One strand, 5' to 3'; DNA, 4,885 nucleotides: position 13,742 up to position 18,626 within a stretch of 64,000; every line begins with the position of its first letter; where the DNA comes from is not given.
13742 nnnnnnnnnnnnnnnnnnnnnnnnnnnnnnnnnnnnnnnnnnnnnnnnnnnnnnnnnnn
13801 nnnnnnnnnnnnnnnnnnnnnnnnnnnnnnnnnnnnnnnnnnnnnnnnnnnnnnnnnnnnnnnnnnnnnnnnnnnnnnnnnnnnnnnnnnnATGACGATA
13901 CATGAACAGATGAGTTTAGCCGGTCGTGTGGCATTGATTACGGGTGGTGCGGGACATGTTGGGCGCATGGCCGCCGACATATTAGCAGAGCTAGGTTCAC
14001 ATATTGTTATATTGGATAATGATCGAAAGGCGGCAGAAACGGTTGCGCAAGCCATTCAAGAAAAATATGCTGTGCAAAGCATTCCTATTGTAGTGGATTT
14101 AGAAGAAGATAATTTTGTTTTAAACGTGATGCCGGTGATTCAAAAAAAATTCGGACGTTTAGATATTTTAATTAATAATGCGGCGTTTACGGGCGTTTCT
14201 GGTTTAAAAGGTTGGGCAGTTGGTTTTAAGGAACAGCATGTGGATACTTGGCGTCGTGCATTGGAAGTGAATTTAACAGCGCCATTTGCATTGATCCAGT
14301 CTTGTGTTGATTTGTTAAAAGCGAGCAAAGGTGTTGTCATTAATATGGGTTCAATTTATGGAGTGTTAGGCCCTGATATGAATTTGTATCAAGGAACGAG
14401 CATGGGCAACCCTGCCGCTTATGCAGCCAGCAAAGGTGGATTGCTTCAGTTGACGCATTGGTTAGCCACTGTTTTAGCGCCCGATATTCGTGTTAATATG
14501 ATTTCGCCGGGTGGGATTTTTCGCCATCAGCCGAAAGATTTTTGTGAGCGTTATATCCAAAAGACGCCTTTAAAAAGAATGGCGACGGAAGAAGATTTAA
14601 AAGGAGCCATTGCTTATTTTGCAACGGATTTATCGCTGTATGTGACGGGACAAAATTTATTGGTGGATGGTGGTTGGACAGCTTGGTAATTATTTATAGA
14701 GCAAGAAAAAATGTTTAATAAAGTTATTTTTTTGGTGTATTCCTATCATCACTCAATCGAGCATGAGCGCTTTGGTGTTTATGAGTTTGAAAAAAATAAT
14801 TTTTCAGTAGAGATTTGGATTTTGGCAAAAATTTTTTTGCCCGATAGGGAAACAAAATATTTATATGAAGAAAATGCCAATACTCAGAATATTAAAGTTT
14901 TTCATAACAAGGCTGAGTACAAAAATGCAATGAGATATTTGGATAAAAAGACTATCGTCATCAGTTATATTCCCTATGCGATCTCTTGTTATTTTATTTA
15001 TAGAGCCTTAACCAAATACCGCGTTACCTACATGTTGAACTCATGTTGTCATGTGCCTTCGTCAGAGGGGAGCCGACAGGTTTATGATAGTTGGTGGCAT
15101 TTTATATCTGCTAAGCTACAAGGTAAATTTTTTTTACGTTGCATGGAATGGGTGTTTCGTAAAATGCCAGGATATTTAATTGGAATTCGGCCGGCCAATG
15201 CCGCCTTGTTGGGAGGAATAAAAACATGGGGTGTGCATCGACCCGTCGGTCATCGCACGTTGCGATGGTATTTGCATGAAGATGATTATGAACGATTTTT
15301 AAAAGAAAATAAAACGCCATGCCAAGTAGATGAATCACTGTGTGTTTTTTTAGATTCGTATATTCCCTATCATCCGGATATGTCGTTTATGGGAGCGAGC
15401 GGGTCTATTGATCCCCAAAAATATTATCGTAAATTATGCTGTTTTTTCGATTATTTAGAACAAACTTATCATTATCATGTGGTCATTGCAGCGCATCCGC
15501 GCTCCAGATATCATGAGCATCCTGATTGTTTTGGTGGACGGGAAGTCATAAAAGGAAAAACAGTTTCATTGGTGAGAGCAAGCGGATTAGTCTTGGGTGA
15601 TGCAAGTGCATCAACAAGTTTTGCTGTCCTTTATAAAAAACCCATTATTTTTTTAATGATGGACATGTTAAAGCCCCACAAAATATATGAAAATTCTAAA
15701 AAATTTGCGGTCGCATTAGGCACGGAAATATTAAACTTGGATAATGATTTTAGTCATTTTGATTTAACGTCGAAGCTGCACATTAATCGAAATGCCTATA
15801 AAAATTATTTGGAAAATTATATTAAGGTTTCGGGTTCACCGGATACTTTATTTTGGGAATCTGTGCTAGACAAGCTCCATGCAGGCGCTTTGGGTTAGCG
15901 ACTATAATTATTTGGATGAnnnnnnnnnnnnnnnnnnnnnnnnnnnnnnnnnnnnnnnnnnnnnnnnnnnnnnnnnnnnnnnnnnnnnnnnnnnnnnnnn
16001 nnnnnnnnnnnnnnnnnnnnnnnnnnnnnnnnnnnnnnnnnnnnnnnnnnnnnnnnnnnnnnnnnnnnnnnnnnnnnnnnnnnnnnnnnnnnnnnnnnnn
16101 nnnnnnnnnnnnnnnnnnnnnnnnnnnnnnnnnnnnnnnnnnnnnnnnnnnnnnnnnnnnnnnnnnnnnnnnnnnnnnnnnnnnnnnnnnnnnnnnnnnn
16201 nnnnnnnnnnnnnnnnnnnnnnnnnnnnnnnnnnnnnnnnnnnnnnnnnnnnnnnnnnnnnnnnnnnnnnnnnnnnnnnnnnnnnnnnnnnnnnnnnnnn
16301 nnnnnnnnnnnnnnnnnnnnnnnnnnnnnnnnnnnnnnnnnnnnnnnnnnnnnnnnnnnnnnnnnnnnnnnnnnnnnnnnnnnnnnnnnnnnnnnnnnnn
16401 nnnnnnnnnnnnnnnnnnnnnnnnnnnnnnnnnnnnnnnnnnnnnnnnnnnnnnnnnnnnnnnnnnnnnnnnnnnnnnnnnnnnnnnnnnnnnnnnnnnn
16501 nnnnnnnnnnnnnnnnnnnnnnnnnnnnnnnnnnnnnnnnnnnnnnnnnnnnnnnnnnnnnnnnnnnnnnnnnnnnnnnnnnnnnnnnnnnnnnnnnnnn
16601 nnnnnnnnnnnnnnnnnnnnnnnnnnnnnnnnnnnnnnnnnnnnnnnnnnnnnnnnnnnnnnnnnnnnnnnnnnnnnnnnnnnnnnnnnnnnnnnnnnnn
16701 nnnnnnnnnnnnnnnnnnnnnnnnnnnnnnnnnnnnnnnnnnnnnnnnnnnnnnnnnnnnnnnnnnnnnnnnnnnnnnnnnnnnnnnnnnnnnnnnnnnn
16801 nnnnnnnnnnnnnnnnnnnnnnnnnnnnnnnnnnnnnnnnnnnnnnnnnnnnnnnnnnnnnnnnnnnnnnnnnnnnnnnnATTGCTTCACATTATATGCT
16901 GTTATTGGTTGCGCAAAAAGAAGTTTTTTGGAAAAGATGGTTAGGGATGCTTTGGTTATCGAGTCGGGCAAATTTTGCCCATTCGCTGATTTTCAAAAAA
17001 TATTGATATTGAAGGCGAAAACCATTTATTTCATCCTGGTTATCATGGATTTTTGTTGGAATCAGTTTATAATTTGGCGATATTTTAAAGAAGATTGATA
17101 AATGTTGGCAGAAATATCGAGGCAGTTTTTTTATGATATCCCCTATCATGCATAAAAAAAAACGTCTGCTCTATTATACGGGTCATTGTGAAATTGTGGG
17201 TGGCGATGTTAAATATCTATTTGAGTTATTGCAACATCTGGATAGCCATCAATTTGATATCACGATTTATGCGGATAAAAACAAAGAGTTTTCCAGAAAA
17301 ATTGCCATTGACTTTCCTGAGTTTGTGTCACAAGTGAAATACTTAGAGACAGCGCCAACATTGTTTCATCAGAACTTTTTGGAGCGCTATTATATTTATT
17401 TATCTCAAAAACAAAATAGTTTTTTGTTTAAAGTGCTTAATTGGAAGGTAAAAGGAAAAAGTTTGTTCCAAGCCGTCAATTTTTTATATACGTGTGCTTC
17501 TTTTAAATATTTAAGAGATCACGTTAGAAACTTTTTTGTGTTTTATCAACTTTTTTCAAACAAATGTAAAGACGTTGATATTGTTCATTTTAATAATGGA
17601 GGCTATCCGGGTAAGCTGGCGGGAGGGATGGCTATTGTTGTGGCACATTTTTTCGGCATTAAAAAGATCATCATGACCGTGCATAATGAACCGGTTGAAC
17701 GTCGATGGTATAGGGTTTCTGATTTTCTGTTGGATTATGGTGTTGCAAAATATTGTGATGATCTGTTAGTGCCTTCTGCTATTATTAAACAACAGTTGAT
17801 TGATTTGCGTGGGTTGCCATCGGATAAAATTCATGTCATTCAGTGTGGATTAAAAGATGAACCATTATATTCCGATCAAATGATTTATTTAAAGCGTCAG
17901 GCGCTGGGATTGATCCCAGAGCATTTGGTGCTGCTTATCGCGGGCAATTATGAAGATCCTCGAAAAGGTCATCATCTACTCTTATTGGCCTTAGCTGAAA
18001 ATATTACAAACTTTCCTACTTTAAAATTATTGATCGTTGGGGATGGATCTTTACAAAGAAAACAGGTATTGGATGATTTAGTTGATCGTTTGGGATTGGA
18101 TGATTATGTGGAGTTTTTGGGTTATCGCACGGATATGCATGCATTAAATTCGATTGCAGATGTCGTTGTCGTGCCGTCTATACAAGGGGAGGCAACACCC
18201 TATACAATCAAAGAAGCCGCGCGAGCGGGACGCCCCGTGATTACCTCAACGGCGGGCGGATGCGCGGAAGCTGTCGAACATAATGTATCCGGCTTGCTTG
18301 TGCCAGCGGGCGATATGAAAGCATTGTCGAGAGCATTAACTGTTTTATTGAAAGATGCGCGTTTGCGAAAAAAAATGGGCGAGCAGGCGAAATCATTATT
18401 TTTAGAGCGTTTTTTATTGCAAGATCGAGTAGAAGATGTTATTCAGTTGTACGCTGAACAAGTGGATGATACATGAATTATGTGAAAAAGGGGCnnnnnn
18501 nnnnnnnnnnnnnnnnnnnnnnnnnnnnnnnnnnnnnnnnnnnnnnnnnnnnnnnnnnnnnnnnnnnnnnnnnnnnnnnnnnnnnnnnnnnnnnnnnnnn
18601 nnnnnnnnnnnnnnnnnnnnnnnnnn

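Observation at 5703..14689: Legionaminic-acid-type nonulosonic acid pathway with a PtmE-like CBS nucleotidyltransferase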

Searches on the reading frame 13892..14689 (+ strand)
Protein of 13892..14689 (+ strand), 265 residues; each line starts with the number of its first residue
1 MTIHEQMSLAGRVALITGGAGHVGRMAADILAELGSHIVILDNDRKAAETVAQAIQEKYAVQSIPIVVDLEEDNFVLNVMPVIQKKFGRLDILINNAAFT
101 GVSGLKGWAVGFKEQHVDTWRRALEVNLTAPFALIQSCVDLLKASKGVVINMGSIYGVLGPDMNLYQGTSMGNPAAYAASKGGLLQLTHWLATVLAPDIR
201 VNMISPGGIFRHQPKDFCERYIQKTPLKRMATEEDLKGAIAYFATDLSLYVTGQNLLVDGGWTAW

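Call 4: search_protein_families(library=pfam, proteins=[window:13892-14689:+])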
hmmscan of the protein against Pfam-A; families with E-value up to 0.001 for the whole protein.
window:13892-14689:+ (265 aa): 4 families
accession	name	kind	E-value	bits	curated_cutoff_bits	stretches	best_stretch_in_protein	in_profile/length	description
PF13561.12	adh_short_C2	-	1.2e-42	146.6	27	1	23-263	8-236/236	Enoyl-(Acyl carrier protein) reductase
PF00106.31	adh_short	-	6.5e-36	124.1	26.6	1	12-209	1-182/195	short chain dehydrogenase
PF01370.27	Epimerase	-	8.5e-05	22.5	20.9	1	14-182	1-147/240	NAD dependent epimerase/dehydratase family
PF08659.16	KR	-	0.00021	21.7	22.6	1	14-160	3-142/180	KR domain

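Call 5: search_protein_families(library=ncbifam, proteins=[window:13892-14689:+])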
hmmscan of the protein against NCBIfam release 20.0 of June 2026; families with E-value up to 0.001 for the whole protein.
window:13892-14689:+ (265 aa): 219 families (the best 25 are shown)
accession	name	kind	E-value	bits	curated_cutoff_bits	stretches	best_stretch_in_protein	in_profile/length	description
NF006619.0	PRK09186.1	equivalog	1.1e-50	172.6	255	1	9-263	2-255/256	oxidoreductase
NF006070.0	PRK08213.1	subfamily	4.2e-45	154.3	279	1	1-264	2-258/259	gluconate 5-dehydrogenase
NF005559.1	PRK07231.1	subfamily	1.2e-43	149.4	215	1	9-263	2-248/249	glucose 1-dehydrogenase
NF009466.0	PRK12826.1-2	subfamily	2.1e-40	138.8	222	1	12-262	4-244/248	3-oxoacyl-ACP reductase FabG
NF004324.0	PRK05717.1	equivalog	2.5e-39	135.4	384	1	5-263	7-251/258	SDR family oxidoreductase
NF052558.1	MBtsdlDhBudC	equivalog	1.4e-38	132.9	270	1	10-265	2-244/250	meso-2,3-butanediol dehydrogenase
NF004791.0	PRK06138.1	equivalog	1.9e-38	132.2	312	1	7-265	1-252/252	SDR family oxidoreductase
NF005067.0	PRK06484.1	equivalog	8.1e-38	130.2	713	1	8-264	270-513/524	short chain dehydrogenase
NF006598.0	PRK09135.1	equivalog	1.4e-37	129.6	288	1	9-262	4-245/249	pteridine reductase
NF009468.0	PRK12826.1-4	equivalog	4.2e-37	128.2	318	1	8-262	4-247/256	SDR family oxidoreductase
TIGR01830.1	3oxo_ACP_reduc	equivalog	9.5e-37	127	297.75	1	14-261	1-237/239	3-oxoacyl-[acyl-carrier-protein] reductase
NF004198.0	PRK05653.1-3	equivalog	6.2e-36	124.1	296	1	7-262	3-246/248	3-oxoacyl-ACP reductase FabG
NF005853.0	PRK07774.1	equivalog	7.6e-36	123.8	303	1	7-263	2-247/250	SDR family oxidoreductase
NF005681.0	PRK07478.1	subfamily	9e-36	123.5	267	1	7-262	2-249/254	SDR family oxidoreductase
NF009093.0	PRK12429.1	subfamily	1.1e-35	123.2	258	1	8-264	2-258/259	3-hydroxybutyrate dehydrogenase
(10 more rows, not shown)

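Call 44: search_solved_structures(query=window:13892-14689:+, max_evalue=1e-20, show_alignments=1)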
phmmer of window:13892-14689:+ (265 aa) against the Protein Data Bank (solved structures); distinct sequences matched with E-value up to 1e-20: 68 (the best 60 are shown).
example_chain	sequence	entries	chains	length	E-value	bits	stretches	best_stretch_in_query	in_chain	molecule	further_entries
6uh2_A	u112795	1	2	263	2.8e-39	138.2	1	11-263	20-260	Short chain dehydrogenase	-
1vl8_A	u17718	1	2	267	2.5e-33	118.7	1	5-264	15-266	Gluconate 5-dehydrogenase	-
5f1p_A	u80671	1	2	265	2.5e-29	105.6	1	9-263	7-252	PtmO8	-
8cxa_A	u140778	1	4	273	4.5e-28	101.4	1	7-261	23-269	3-oxoacyl-[acyl-carrier-protein] reductase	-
4jro_A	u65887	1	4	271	6.1e-27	97.8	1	6-262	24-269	FabG protein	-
1zem_A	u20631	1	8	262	1.1e-26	96.9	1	10-208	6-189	xylitol dehydrogenase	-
7dll_A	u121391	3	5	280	2.3e-26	95.8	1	5-263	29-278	(S)-specific carbonyl reductase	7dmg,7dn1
2p68_A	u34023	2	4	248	1.1e-24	90.4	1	7-261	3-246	3-oxoacyl-[acyl-carrier-protein] reductase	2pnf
7x5j_D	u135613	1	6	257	1.2e-24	90.2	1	7-261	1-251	3-oxoacyl-ACP reductase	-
2d1y_A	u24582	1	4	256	1.4e-24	90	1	9-264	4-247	hypothetical protein TT0321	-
8pa1_A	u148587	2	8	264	2.3e-24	89.3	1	5-264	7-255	Oxidoreductase, short-chain dehydrogenase/reductase family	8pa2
3tzk_A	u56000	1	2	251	4.2e-24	88.4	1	5-262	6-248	3-oxoacyl-[acyl-carrier protein] reductase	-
3tzh_A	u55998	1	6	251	6.1e-24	87.9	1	5-262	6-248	3-oxoacyl-[acyl-carrier protein] reductase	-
3woh_A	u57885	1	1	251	6.6e-24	87.8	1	8-262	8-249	SiaM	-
4ni5_A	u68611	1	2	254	8.4e-24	87.5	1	4-264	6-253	Oxidoreductase, short-chain dehydrogenase/reductase family protein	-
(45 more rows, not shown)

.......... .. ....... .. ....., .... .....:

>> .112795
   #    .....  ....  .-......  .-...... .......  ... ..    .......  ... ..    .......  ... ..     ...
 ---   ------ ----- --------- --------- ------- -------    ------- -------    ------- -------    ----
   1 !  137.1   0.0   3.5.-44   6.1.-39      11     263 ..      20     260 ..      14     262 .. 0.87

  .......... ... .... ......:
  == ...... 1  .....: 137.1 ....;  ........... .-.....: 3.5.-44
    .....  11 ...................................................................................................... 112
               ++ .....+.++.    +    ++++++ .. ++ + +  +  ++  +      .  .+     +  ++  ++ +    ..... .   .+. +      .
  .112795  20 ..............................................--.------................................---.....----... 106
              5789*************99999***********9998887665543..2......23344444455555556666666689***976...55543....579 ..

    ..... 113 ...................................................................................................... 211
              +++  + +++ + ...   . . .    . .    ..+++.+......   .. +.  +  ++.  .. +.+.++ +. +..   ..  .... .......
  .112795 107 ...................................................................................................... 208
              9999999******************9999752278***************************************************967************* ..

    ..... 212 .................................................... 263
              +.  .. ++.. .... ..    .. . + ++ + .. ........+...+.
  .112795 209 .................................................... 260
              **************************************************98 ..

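Call 94: search_protein_families(library=pfam, proteins=[L101:9351-9989:+], max_evalue=0.01)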
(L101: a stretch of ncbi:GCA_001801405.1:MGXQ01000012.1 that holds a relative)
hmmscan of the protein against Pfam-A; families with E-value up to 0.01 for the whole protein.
L101:9351-9989:+ (212 aa): 4 families
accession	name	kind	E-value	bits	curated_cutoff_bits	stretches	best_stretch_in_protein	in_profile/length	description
PF00132.30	Hexapep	-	4.6e-16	58.2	27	3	160-193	1-34/36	Bacterial transferase hexapeptide (six repeats)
PF17836.7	PglD_N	-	1.3e-12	48.5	23.4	1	4-85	1-77/78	PglD N-terminal domain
PF25084.1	LbH_EIF2B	-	5.2e-06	26.9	54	1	129-193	8-70/105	EIF2B subunit epsilon LbH domain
PF14602.12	Hexapep_2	-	3.6e-05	23.8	27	0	141-175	6-32/34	Hexapeptide repeat of succinyl-transferase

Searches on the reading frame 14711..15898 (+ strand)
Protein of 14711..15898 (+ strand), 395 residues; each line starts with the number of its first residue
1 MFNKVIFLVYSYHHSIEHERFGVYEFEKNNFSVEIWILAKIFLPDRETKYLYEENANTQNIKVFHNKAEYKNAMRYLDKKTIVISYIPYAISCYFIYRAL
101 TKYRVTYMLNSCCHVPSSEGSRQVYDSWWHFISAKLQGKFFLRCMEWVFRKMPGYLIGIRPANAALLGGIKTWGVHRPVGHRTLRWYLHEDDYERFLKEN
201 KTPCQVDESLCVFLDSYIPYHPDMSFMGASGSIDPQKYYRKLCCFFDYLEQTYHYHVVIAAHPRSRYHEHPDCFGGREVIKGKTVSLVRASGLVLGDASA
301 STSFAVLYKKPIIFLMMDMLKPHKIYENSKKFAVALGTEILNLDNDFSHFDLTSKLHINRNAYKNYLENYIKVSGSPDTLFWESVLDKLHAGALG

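Call 7: search_protein_families(library=pfam, proteins=[window:14711-15898:+])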
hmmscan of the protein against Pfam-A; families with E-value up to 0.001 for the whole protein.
window:14711-15898:+ (395 aa): 0 families

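Call 8: search_protein_families(library=ncbifam, proteins=[window:14711-15898:+])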
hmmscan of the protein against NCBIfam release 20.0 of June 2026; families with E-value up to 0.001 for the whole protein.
window:14711-15898:+ (395 aa): 0 families

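Call 53: find_homologous_proteins(query=window:14711-15898:+, max_evalue=0.001)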
Query window:14711-15898:+ (395 aa): 83 proteins with E <= 0.001 among 2640 candidates.
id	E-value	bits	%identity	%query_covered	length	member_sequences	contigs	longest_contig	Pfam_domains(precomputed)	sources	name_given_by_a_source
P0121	1.4e-270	915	100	98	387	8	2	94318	-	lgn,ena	-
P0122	1.6e-69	253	34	97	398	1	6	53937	-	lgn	-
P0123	6.9e-69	251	34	98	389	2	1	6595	-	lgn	-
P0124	7.5e-68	247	34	97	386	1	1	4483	-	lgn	-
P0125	2.0e-67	246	34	97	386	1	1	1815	-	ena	-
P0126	1.1e-63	233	37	96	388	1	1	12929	-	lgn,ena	-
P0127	3.5e-63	232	34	98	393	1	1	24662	-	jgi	jgi:hypothetical protein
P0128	6.2e-62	228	32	98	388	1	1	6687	-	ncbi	-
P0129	7.8e-62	227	34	98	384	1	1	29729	-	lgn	-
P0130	2.1e-57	213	35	94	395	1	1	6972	-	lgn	-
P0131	1.4e-56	210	33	97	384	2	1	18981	-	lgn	-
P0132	3.8e-56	209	34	98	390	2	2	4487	-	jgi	jgi:hypothetical protein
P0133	5.4e-56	208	32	96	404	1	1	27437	-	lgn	-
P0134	8.5e-56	208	32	97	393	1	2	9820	-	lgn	-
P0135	1.0e-54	204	30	97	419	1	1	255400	-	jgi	jgi:hypothetical protein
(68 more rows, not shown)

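Call 66: predict_structure(alignment_id=A2)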
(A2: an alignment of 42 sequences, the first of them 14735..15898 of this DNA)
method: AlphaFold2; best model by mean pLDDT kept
length: 387 residues; sequences in the alignment: 42
mean_pLDDT: 87.9   pTM: 0.87
mean pLDDT of the five models: 87.9, 87.5, 87.0, 86.5, 86.2
residues with pLDDT >= 90: 257; 70-90: 85; 50-70: 29; < 50: 16
segments of 3 or more residues with pLDDT < 50: 111-123
pLDDT, mean of each block of 10 residues (from residue 1): 69 91 93 77 57 89 95 92 91 96 80 45 50 79 88 95 83 93 94 97 96 81 88 98 98 92 94 97 96 95 97 89 94 94 93 97 94 95 87
secondary structure, 60 per line:
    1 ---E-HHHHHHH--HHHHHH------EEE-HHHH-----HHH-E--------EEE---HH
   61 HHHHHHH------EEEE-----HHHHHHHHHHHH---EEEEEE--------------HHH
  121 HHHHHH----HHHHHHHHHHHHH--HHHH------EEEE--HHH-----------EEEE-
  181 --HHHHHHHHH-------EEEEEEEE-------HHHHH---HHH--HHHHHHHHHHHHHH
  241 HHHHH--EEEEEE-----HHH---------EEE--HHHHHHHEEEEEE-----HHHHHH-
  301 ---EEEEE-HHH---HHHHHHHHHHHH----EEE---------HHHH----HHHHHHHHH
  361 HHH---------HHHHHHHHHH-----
elements in order: H6-12 H15-20 E27-29 H31-34 E53-55 H59-67 E74-77 H83-94 E98-103 H118-126 H131-143 H146-149 E156-159 E176-179 H183-191 E199-206 H214-218 H227-245 E248-253 E271-273 H276-282 E283-288 H294-299 E304-308 H316-327 E332-334 H344-347 H352-363 H373-382

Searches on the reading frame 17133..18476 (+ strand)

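Call 7: search_protein_families(library=pfam, proteins=[window:17133-18476:+])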
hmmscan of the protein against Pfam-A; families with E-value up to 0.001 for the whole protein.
window:17133-18476:+ (447 aa): 6 families
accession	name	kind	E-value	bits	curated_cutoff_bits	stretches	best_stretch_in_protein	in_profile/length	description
PF00534.26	Glycos_transf_1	-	2.7e-31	108.9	26.4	1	257-421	8-171/172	Glycosyl transferases group 1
PF13692.12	Glyco_trans_1_4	-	1.2e-30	107.1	27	1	266-408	3-142/142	Glycosyl transferases group 1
PF13439.12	Glyco_transf_4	-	3.9e-12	47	28.5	1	113-240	50-166/170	Glycosyltransferase Family 4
PF20706.3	GT4-conflict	-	4.1e-05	23.2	26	1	263-388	196-327/385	Family 4 Glycosyltransferase in conflict systems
PF13524.12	Glyco_trans_1_2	-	0.00028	21.3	25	1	295-437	13-143/144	Glycosyl transferase-like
PF13579.12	Glyco_trans_4_4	-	0.00035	21.4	29.7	0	146-239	70-158/158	Glycosyl transferase 4-like domain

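Call 8: search_protein_families(library=ncbifam, proteins=[window:17133-18476:+])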
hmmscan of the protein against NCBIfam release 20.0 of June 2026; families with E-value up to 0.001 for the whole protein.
window:17133-18476:+ (447 aa): 28 families (the best 25 are shown)
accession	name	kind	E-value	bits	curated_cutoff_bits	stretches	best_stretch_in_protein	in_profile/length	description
TIGR03088.1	stp2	hypoth_equivalog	6.1e-29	101.2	409.05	1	283-442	212-372/374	TIGR03088 family PEP-CTERM/XrtA system glycosyltransferase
TIGR03449.1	mycothiol_MshA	equivalog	5e-23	81.6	462.5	1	207-443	164-403/406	D-inositol-3-phosphate glycosyltransferase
TIGR03999.1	thiol_BshA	equivalog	2e-22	79.7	273.7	1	215-443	152-373/375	N-acetyl-alpha-D-glucosaminyl L-malate synthase BshA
NF041876.1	EPS_EpsE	equivalog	1.4e-18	67.3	400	1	276-428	225-381/389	exopolysaccharide biosynthesis GT4 family glycosyltransferase EpsE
TIGR04157.1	glyco_rSAM_CFB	subfamily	2.1e-18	66.5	400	1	201-437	163-403/406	TIGR04157 family glycosyltransferase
TIGR04063.1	stp3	hypoth_equivalog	2.1e-17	63.1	442.05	1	193-425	144-377/397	TIGR04063 family PEP-CTERM/XrtA system glycosyltransferase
NF012028.0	PRK15484.1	subfamily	7.4e-17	61.5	618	1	211-431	143-366/380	lipopolysaccharide N-acetylglucosaminyltransferase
NF038229.1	Glyco4_Geo_Pelo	equivalog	1.7e-12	47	400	1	265-442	162-335/338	GPMC system family 4 glycosyltransferase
NF011726.0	PRK15179.1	equivalog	1.5e-11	43.4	733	1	215-440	466-691/694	Vi polysaccharide biosynthesis protein TviE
TIGR02149.1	glgA_Coryne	subfamily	1.7e-11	43.9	302.4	1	143-441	79-388/391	glycogen synthase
NF041010.1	glycosy_Agl16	equivalog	2.9e-11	42.9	575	1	149-422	75-331/352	glycosylation protein Agl16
TIGR04005.1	wcaL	equivalog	4.8e-11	42.1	537.6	1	209-404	175-366/406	colanic acid biosynthesis glycosyltransferase WcaL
NF050063.1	ProtGlycPglJ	equivalog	1.2e-10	41.1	500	1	275-421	204-345/363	N-acetylgalactosamine-N,N'-diacetylbacillosaminyl-diphospho-undecaprenol 4-alpha-N-acetylgalactosaminyltransferase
NF050056.1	ProtGlycPglH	equivalog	1.2e-10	41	600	1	275-421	189-332/354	GalNAc-alpha-(1->4)-GalNAc-alpha-(1->3)-diNAcBac-PP-undecaprenol alpha-1,4-N-acetyl-D-galactosaminyltransferase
NF038011.1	PelF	equivalog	1.3e-10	41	100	1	284-413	325-462/489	GT4 family glycosyltransferase PelF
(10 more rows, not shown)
